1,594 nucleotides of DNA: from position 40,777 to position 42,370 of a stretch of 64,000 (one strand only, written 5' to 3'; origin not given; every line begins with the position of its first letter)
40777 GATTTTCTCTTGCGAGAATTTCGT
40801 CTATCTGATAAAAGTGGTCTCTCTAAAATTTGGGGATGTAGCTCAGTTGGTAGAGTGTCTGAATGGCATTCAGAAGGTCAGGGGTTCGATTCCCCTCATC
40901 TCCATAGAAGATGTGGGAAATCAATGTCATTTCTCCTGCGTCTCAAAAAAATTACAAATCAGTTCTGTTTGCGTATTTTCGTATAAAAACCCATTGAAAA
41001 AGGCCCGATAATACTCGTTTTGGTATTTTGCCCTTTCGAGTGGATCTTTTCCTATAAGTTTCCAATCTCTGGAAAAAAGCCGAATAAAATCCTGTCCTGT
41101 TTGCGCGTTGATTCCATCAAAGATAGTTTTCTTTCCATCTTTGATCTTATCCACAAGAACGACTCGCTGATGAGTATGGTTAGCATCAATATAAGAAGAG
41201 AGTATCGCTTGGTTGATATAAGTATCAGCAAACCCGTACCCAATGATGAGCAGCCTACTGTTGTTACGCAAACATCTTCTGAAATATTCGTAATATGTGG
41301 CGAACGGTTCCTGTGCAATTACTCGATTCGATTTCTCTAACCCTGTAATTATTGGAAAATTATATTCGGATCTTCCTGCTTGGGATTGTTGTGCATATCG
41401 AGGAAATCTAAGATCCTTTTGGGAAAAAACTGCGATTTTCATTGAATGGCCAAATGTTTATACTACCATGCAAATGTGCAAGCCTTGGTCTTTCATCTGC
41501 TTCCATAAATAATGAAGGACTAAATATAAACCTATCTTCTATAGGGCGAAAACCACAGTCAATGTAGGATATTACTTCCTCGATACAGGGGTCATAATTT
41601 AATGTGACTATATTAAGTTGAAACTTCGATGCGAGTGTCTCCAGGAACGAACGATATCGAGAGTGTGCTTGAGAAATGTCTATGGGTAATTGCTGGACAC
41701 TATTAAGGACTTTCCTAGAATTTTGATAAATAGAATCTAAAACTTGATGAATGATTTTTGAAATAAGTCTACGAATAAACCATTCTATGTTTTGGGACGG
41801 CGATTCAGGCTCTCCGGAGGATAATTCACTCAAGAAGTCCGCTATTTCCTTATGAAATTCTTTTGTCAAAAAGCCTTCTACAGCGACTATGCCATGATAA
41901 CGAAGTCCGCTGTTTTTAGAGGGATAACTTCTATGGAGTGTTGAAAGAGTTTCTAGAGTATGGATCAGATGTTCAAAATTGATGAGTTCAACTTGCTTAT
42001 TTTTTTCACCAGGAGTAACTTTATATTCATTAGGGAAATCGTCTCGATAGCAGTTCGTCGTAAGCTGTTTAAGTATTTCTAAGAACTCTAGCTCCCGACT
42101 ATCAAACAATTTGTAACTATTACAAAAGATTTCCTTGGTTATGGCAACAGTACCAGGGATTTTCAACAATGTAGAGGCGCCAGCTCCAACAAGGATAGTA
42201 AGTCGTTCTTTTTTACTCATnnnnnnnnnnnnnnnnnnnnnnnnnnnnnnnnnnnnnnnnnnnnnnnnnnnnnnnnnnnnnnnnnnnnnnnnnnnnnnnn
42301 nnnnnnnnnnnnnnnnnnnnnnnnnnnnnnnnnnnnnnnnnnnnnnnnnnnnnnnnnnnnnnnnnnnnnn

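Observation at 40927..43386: Overlapping two-gene operon on the islet (YhcG/DUF1016 PD-(D/E)XK nuclease followed by a SIR2-like NADase-type protein) as a candidate anti-phage defence module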

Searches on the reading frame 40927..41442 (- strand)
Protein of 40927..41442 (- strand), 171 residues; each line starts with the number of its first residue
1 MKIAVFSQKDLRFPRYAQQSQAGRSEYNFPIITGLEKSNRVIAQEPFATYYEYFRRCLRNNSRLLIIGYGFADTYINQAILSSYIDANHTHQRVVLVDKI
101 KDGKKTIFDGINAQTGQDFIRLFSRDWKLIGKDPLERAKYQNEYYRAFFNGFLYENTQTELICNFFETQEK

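Call 9: search_protein_families(library=pfam, proteins=[window:40927-41442:-], max_evalue=0.01)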
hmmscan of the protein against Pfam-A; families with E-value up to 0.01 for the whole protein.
window:40927-41442:- (171 aa): 1 family
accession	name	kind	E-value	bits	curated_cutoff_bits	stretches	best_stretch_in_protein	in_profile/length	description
PF13289.12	SIR2_2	-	0.00035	21.1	24.5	1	41-97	57-119/141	SIR2-like domain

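Call 10: search_protein_families(library=padloc, proteins=[window:40927-41442:-], max_evalue=0.01)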
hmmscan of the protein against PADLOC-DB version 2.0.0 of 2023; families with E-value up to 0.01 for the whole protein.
window:40927-41442:- (171 aa): 18 families
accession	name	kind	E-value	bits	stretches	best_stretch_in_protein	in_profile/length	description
PDLC02414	Aga_SIR2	-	2e-12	45.1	1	25-118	189-279/313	-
PDLC02408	Aga_SIR2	-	4.6e-09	33.8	1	24-106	217-295/343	Class II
PDLC04093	SIR2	-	1e-07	29.3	1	44-105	251-313/395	-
PDLC04087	SIR2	-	2.2e-07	28.1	1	23-106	213-294/343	-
PDLC04077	SIR2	-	6.8e-07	27.3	1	31-114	13-93/135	-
PDLC04096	SIR2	-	2.1e-06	25.4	1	25-110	103-187/230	-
PDLC04088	SIR2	-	2.1e-06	25.1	1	42-117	270-347/390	-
PDLC04084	SIR2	-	4.5e-06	24.2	1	46-104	292-349/414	-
PDLC04082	SIR2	-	8e-06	23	1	30-107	221-295/345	-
PDLC04078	SIR2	-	3.2e-05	21.8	1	34-107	54-124/171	-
PDLC04076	SIR2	-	4.1e-05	21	1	58-101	295-336/406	-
PDLC02186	SIR2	-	4.5e-05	20.7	1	58-102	298-340/412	-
PDLC04079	SIR2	-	0.00015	18.4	1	46-99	305-358/430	-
PDLC04091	SIR2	-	0.00093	16.5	1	26-79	217-270/345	-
PDLC04090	SIR2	-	0.0014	15.8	1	46-83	300-338/426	-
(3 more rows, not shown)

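Call 11: search_protein_families(library=ncbifam, proteins=[window:40927-41442:-], max_evalue=0.01)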
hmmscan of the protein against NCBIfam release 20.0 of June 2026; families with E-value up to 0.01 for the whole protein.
window:40927-41442:- (171 aa): 1 family
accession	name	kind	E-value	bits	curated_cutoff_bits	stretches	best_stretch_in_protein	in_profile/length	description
NF042942.1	SIR2_antiphage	equivalog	0.00011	21.4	500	1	58-106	292-338/392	SIR2 family anti-phage-associated protein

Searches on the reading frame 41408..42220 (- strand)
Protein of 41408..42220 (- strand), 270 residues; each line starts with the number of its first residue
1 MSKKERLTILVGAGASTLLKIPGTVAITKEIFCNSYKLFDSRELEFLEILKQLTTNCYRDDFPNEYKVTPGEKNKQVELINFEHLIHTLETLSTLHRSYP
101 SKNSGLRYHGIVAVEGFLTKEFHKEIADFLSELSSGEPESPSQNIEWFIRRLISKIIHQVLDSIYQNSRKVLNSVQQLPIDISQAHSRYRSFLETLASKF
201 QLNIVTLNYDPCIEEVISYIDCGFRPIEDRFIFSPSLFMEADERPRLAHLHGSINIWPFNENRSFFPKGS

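Call 9: search_protein_families(library=pfam, proteins=[window:41408-42220:-], max_evalue=0.01)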
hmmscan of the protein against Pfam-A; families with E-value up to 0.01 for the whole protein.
window:41408-42220:- (270 aa): 1 family
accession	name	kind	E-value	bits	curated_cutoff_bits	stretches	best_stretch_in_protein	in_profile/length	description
PF13289.12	SIR2_2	-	0.001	19.6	24.5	1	204-255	3-51/141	SIR2-like domain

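Call 10: search_protein_families(library=padloc, proteins=[window:41408-42220:-], max_evalue=0.01)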
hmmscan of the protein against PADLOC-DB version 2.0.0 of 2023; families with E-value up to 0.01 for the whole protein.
window:41408-42220:- (270 aa): 7 families
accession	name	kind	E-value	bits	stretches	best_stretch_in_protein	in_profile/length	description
PDLC04092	SIR2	-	1.7e-10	38.7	1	120-265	49-184/318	-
PDLC02408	Aga_SIR2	-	8.4e-09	33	1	184-261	129-207/343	Class II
PDLC02414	Aga_SIR2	-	5.8e-07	27.1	1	103-257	21-174/313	-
PDLC04087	SIR2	-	8.3e-06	22.9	1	149-217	83-148/343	-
PDLC04079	SIR2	-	0.00019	18.1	1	149-231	131-212/430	-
PDLC04093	SIR2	-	0.00084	16.4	0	169-261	119-218/395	-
PDLC04082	SIR2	-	0.0013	15.7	0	151-217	82-144/345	-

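Call 11: search_protein_families(library=ncbifam, proteins=[window:41408-42220:-], max_evalue=0.01)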
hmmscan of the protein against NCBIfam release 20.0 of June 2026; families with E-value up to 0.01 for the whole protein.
window:41408-42220:- (270 aa): 0 families
